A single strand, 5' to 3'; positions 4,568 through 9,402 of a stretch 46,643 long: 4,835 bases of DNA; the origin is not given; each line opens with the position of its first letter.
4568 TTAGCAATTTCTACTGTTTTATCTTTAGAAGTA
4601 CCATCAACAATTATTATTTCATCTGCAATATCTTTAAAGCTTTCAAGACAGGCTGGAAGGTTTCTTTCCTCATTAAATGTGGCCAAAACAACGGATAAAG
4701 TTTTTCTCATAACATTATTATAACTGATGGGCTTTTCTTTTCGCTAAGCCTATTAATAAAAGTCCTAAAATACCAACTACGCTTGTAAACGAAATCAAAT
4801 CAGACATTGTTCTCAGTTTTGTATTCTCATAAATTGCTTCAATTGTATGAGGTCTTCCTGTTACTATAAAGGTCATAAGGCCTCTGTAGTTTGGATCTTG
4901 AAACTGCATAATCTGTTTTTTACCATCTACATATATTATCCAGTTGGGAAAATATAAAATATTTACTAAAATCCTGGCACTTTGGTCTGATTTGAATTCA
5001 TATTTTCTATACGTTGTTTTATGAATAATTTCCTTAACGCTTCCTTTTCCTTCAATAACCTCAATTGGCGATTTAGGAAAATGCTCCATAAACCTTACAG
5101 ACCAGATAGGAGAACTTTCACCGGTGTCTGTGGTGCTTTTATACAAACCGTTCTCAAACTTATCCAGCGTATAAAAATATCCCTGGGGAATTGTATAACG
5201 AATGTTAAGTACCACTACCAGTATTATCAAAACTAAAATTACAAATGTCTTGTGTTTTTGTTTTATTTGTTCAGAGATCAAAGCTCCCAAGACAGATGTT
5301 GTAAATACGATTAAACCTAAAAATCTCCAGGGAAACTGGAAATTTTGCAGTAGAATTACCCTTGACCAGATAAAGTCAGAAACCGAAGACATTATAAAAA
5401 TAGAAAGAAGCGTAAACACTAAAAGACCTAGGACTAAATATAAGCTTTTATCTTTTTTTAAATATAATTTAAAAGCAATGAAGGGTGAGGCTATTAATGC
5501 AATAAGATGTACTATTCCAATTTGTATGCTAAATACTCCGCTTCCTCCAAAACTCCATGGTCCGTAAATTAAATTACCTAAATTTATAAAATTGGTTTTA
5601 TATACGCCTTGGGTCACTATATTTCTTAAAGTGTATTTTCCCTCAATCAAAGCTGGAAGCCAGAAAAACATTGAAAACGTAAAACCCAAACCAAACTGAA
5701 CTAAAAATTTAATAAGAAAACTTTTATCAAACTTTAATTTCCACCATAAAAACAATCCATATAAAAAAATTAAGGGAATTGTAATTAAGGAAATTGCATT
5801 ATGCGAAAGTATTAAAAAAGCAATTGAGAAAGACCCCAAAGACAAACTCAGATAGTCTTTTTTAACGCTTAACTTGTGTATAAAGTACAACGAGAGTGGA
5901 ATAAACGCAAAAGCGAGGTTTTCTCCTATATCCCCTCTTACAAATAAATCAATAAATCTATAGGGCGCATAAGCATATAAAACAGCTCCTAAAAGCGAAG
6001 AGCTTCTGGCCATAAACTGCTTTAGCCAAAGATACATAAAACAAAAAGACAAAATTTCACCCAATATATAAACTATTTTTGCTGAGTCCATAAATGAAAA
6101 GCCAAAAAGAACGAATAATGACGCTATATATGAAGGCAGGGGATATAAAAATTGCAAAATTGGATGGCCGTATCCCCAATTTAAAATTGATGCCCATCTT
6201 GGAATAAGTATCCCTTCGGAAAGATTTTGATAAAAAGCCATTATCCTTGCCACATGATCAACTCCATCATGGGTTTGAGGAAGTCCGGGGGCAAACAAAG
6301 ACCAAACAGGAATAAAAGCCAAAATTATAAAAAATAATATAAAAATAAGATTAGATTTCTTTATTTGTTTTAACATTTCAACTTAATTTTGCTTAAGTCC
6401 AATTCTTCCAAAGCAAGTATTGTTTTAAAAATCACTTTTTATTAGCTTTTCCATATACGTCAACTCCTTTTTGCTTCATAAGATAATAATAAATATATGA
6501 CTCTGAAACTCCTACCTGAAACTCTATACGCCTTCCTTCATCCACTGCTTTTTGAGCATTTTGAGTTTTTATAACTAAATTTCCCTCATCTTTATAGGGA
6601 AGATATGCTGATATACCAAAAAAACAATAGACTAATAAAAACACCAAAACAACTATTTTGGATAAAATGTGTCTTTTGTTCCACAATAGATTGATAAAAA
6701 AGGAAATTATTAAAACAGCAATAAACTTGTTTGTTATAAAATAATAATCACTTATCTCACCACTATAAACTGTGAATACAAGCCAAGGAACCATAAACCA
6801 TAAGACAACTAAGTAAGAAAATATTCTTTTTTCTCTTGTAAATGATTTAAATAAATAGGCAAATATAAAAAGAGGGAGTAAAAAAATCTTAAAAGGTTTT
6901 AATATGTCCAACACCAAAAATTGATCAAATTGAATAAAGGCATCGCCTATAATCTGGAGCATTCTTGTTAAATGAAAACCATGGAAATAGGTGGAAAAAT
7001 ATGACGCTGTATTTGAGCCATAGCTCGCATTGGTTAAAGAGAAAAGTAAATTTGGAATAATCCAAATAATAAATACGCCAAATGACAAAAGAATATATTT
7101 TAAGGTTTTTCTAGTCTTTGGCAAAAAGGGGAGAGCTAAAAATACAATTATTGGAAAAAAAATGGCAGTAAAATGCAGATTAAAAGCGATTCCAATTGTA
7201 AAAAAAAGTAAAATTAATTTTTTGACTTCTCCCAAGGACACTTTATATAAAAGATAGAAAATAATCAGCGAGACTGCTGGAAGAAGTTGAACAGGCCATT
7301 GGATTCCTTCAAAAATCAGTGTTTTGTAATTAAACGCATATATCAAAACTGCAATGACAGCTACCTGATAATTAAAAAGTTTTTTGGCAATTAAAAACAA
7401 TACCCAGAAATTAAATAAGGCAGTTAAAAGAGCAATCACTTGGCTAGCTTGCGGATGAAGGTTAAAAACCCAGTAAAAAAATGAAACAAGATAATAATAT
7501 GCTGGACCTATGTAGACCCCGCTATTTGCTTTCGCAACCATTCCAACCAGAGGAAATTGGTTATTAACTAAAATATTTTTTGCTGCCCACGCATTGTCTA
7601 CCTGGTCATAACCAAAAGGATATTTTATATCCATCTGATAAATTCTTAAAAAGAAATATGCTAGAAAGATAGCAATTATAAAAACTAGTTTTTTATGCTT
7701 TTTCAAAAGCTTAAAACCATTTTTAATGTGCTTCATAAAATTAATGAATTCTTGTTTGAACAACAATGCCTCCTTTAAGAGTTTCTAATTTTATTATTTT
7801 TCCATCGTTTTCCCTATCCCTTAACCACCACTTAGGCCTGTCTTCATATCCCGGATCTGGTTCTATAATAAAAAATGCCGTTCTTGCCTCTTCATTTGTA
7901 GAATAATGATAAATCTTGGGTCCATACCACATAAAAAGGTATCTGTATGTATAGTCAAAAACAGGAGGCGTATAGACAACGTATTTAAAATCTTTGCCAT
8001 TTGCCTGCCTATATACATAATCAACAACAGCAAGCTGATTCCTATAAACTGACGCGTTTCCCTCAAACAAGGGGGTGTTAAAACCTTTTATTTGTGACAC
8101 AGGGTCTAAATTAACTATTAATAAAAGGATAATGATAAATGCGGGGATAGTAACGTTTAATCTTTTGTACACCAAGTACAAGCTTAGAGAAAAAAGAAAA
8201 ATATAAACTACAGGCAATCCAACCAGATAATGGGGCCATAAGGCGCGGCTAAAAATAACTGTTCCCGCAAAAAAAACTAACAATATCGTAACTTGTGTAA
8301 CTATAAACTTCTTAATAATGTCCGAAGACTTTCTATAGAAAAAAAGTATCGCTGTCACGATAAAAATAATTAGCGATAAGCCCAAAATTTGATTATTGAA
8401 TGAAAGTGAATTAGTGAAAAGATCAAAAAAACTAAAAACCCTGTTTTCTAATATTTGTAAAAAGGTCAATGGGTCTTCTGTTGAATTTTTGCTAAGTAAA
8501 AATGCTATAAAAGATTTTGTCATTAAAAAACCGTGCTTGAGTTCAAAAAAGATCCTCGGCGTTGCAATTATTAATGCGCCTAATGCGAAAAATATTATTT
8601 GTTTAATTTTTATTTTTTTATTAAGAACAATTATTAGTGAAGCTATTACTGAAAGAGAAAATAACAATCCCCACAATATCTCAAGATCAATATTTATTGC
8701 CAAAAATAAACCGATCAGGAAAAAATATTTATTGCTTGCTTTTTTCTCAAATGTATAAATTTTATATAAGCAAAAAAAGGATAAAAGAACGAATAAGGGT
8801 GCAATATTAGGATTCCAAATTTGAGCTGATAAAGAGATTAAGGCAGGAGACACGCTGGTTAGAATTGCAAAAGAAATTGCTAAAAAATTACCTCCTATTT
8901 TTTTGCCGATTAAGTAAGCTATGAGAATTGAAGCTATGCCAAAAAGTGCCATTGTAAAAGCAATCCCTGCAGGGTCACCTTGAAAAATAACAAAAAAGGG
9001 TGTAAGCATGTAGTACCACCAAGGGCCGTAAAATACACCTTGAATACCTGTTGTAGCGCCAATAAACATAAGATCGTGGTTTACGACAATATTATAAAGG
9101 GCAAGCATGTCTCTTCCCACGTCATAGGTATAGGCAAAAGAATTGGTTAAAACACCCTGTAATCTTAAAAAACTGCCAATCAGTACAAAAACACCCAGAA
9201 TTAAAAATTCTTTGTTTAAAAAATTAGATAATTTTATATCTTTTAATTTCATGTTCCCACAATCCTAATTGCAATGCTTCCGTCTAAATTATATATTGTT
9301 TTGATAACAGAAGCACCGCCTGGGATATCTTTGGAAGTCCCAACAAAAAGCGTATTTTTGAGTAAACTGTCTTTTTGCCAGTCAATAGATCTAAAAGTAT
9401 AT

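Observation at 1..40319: A 40-kb single-strand super-array of 17 GT-C-type membrane proteins together with their lipid-sugar supply genes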

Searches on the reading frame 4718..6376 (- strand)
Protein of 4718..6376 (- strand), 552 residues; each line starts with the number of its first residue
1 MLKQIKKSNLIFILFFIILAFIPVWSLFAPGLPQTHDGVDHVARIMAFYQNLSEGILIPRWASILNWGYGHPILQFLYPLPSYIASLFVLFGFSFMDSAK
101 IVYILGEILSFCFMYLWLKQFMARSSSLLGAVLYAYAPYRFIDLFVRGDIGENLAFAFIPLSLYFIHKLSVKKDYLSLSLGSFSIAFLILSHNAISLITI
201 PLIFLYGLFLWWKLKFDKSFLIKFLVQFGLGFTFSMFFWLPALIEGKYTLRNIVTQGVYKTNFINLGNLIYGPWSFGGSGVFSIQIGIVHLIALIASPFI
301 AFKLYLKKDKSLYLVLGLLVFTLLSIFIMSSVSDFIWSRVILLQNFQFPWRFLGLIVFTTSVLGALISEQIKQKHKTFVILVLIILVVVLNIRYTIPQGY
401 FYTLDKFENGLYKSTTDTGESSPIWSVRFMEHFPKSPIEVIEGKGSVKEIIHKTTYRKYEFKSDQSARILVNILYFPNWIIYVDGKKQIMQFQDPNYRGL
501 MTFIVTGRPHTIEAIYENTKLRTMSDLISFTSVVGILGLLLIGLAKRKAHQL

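Call 7: search_protein_families(library=pfam, proteins=[window:4718-6376:-], max_evalue=0.01)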
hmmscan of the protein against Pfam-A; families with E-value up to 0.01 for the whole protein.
window:4718-6376:- (552 aa): 1 family
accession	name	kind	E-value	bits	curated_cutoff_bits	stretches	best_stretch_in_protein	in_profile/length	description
PF10131.15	PTPS_related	-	1.8e-08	33.8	26.4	1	78-392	5-305/621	6-pyruvoyl-tetrahydropterin synthase related domain; membrane protein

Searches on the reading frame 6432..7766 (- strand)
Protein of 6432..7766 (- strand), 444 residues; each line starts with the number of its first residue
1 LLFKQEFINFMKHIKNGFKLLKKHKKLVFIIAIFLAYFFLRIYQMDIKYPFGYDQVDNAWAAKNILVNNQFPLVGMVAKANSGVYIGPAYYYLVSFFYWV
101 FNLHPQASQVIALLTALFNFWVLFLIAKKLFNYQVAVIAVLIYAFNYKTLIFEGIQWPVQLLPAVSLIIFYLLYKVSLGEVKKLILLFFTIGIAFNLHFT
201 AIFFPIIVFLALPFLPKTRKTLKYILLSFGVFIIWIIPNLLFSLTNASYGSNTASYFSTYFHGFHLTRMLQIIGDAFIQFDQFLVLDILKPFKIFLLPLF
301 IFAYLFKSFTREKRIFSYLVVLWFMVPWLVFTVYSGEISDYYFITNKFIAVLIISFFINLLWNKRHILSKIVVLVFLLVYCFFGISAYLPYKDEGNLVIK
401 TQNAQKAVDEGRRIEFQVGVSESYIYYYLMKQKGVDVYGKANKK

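Call 7: search_protein_families(library=pfam, proteins=[window:6432-7766:-], max_evalue=0.01)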
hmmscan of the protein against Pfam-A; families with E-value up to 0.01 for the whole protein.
window:6432-7766:- (444 aa): 2 families
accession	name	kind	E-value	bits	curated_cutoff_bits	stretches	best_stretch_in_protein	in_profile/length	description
PF13231.12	PMT_2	-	7.9e-08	33.1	26.1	1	88-240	4-158/160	Dolichyl-phosphate-mannose-protein mannosyltransferase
PF14897.12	EpsG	-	1.8e-05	24.5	30.1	1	88-391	48-324/326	EpsG family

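Call 54: search_protein_families(library=ncbifam, proteins=[window:6432-7766:-], max_evalue=0.001)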
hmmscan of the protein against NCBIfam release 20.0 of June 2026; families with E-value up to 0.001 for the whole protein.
window:6432-7766:- (444 aa): 0 families

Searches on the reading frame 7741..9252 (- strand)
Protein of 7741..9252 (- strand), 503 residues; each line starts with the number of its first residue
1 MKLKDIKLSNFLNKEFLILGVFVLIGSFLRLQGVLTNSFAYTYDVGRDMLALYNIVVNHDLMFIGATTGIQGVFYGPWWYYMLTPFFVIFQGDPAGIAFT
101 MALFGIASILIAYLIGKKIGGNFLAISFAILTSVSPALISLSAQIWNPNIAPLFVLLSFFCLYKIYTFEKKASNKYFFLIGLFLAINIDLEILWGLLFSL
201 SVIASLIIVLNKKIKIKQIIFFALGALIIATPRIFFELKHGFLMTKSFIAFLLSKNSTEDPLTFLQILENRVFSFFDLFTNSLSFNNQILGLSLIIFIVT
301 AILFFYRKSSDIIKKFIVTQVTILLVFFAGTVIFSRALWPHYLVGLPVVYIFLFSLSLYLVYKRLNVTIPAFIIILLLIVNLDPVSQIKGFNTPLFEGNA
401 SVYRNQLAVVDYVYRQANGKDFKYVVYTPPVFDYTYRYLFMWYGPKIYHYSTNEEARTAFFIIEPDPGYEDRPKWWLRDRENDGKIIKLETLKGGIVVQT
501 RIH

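Call 7: search_protein_families(library=pfam, proteins=[window:7741-9252:-], max_evalue=0.01)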
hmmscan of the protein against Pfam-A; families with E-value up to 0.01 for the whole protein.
window:7741-9252:- (503 aa): 1 family
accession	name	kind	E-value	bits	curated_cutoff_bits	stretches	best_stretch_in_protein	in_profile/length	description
PF13231.12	PMT_2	-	7.7e-06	26.7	26.1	1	77-232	4-156/160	Dolichyl-phosphate-mannose-protein mannosyltransferase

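Call 31: search_solved_structures(query=A2, max_evalue=1)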
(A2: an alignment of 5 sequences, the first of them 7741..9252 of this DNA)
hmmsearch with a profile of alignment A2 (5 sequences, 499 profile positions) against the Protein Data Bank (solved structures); distinct sequences matched with E-value up to 1: 0.

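Call 36: find_related_loci(query=A2, collection=genome_contigs, flank=10000)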
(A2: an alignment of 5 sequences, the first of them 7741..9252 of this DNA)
Query A2 (503 aa) in genome_contigs; peptide patterns used: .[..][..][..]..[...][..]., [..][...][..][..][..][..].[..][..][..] (x = any residue, [..] = any of these).
144 stretches matched a pattern; 112 encode a relative of the query (tblastn E <= 1e-3); the best 80 are kept; 78 distinct loci.
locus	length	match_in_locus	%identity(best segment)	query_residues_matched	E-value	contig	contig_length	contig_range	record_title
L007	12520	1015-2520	71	1-503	0e+0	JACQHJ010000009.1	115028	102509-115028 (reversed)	MAG: Candidatus Levyibacteriota bacterium isolate NC_groundwater_1096_Ag_S2p5_37_166 S_2p5_S6_coassembly_k141_5103421, w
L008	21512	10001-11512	66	2-503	0e+0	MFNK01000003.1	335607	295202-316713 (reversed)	MAG: Candidatus Levybacteria bacterium RIFCSPHIGHO2_01_FULL_36_15b rifcsphigho2_01_scaffold_16, whole genome shotgun seq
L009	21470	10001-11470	67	15-503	0e+0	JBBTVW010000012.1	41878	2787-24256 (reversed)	MAG: Patescibacteria group bacterium isolate H43-bin095_1 H43_bin095_1_000000000012, whole genome shotgun sequence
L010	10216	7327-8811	61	8-502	0e+0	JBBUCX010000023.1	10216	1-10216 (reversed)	MAG: Patescibacteria group bacterium isolate H51-bin115_1 H51_bin115_1_000000000023, whole genome shotgun sequence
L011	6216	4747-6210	56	1-488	0e+0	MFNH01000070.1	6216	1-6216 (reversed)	MAG: Candidatus Levybacteria bacterium RBG_16_35_11 RBG_16_scaffold_93405, whole genome shotgun sequence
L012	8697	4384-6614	53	4-503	4e-174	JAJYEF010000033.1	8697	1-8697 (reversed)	MAG: bacterium isolate DBS1-1.bin22 NODE_15178_length_8697_cov_2.761027, whole genome shotgun sequence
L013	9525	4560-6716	56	9-503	5e-169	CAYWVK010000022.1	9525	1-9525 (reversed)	MAG TPA_asm: uncultured Gammaproteobacteria bacterium isolate SRP192927_co6_216 genome assembly, contig: NODE_18641_leng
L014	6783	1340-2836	55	4-503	4e-168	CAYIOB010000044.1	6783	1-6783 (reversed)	MAG TPA_asm: uncultured Gammaproteobacteria bacterium isolate ERP119705_co25_644 genome assembly, contig: NODE_12812_len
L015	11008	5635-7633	56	7-503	2e-167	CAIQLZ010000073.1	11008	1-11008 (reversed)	MAG: Candidatus Levybacteria bacterium isolate AM-lipid-01-D9_bin-0046 genome assembly, contig: bin-0046:073/107, whole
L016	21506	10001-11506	53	2-501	3e-167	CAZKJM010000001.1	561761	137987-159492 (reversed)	MAG TPA_asm: uncultured Gammaproteobacteria bacterium isolate binchicken_co20_415 genome assembly, contig: NODE_8_length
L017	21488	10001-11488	52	7-503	1e-165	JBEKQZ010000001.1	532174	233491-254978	MAG: Candidatus Levyibacteriota bacterium isolate SPRUCE 49 SPRUCE_49_1, whole genome shotgun sequence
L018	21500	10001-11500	51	2-503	7e-164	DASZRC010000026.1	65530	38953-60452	MAG TPA_asm: Patescibacteria group bacterium isolate SMAG_U6014 k141_752773, whole genome shotgun sequence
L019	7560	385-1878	55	7-503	1e-162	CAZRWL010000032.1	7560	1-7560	MAG TPA_asm: uncultured Gammaproteobacteria bacterium isolate SRP269290_co1_1073 genome assembly, contig: NODE_16536_len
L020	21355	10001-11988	54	9-503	1e-161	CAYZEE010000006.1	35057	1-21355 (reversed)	MAG TPA_asm: uncultured Gammaproteobacteria bacterium isolate SRP271791_co2_53 genome assembly, contig: NODE_197_length_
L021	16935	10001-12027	50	6-503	4e-159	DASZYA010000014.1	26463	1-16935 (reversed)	MAG TPA_asm: Patescibacteria group bacterium isolate SMAG_U6198 k141_1046169, whole genome shotgun sequence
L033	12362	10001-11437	45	27-502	3e-128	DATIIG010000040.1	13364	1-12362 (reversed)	MAG TPA_asm: Candidatus Saccharimonadales bacterium isolate SMAG_U15658 k141_693914, whole genome shotgun sequence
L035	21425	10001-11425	45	25-501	3e-124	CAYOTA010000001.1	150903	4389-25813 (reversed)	MAG TPA_asm: uncultured Gammaproteobacteria bacterium isolate SRP302895_co1_52 genome assembly, contig: NODE_215_length_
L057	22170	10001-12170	38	21-501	6e-91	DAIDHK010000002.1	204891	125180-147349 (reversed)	MAG TPA_asm: Candidatus Levyibacteriota bacterium isolate clean343 NODE_2_length_204891_cov_11.242083, whole genome shot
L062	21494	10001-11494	48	13-503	8e-130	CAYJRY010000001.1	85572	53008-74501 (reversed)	MAG TPA_asm: uncultured Gammaproteobacteria bacterium isolate ERP125453_co1_466 genome assembly, contig: NODE_137_length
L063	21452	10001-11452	31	12-503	1e-63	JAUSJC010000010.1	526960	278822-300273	MAG: Candidatus Curtissbacteria bacterium isolate E14_metabat.bin.284 E14_k141_194071, whole genome shotgun sequence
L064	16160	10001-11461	32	23-503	5e-63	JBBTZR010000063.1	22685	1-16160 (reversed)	MAG: Patescibacteria group bacterium isolate H41-bin136_1 H41_bin136_1_000000000063, whole genome shotgun sequence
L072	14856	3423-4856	29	30-503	3e-52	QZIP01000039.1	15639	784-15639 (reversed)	MAG: Candidatus Parcubacteria bacterium isolate SURF_62 Ga0104751_1005437, whole genome shotgun sequence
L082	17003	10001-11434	25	35-501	2e-34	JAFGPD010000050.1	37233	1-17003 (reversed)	MAG: Candidatus Woesebacteria bacterium isolate Zod_Metabat.670 k87_11590404, whole genome shotgun sequence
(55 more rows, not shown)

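Call 54: search_protein_families(library=ncbifam, proteins=[window:7741-9252:-], max_evalue=0.001)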
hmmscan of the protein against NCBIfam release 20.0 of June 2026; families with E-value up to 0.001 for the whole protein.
window:7741-9252:- (503 aa): 0 families

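Call 74: search_protein_families(library=pfam, proteins=[L007:8604-9656:+, L033:6214-8148:+, L072:12246-13523:+, L062:15399-16562:+, L082:5176-6336:-, L064:1154-2479:-, L035:15551-17359:+, L057:8227-9969:+, L063:19484-20869:+], max_evalue=0.01)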
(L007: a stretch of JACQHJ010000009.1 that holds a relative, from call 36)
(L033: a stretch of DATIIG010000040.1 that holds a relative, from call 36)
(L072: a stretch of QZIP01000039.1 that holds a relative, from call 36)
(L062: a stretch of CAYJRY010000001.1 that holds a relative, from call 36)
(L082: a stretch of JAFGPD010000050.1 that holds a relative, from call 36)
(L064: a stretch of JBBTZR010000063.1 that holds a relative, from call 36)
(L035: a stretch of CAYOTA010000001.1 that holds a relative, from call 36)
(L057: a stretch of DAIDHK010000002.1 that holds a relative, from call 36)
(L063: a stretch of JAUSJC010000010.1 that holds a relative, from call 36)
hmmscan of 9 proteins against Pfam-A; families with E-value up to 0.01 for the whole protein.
L007:8604-9656:+ (350 aa): 6 families
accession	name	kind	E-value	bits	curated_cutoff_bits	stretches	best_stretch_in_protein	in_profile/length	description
PF00534.26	Glycos_transf_1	-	2.8e-31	108.8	26.4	1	160-324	5-169/172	Glycosyl transferases group 1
PF13692.12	Glyco_trans_1_4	-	4e-22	79.5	27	1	171-313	4-142/142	Glycosyl transferases group 1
PF13439.12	Glyco_transf_4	-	7.4e-09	36.3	28.5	1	50-140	71-163/170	Glycosyltransferase Family 4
PF20706.3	GT4-conflict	-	2e-07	30.8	26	1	239-287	271-319/385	Family 4 Glycosyltransferase in conflict systems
PF13524.12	Glyco_trans_1_2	-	6.2e-05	23.4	25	1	186-287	5-88/144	Glycosyl transferase-like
PF13579.12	Glyco_trans_4_4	-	0.0013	19.5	29.7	1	50-140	70-156/158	Glycosyl transferase 4-like domain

L033:6214-8148:+ (644 aa): 0 families

L072:12246-13523:+ (425 aa): 2 families
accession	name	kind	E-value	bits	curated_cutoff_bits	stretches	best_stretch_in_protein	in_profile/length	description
PF01943.22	Polysacc_synt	-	3e-14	53.6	28.2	1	21-282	7-263/274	Polysaccharide biosynthesis protein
PF13440.11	Polysacc_synt_3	-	7.9e-12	45.4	23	1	40-320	2-275/293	Polysaccharide biosynthesis protein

L062:15399-16562:+ (387 aa): 0 families

L082:5176-6336:- (386 aa): 0 families

L064:1154-2479:- (441 aa): 8 families
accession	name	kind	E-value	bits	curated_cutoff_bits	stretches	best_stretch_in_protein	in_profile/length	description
PF03721.20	UDPG_MGDP_dh_N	-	5.9e-39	134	27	1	16-189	4-181/187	UDP-glucose/GDP-mannose dehydrogenase family, NAD binding domain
PF03720.21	UDPG_MGDP_dh_C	-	1.5e-21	77.2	30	1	317-407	2-102/103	UDP-glucose/GDP-mannose dehydrogenase family, UDP binding domain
PF00984.24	UDPG_MGDP_dh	-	1.9e-09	37.9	25.4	1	209-280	2-75/94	UDP-glucose/GDP-mannose dehydrogenase family, central domain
PF03446.21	NAD_binding_2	-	5.3e-07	30.2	21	1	16-150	3-113/161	NAD binding domain of 6-phosphogluconate dehydrogenase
PF01210.29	NAD_Gly3P_dh_N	-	0.0004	20.8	23.1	0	16-53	3-40/158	NAD-dependent glycerol-3-phosphate dehydrogenase N-terminus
PF02558.23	ApbA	-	0.00075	19.6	22.2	1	16-94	2-74/150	Ketopantoate reductase PanE/ApbA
PF02254.24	TrkA_N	-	0.0014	19.4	23.8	1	16-57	2-43/116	TrkA-N domain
PF02737.24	3HCDH_N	-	0.0068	16.8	22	0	16-52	3-39/180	3-hydroxyacyl-CoA dehydrogenase, NAD binding domain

L035:15551-17359:+ (602 aa): 0 families

L057:8227-9969:+ (580 aa): 0 families

L063:19484-20869:+ (461 aa): 0 families
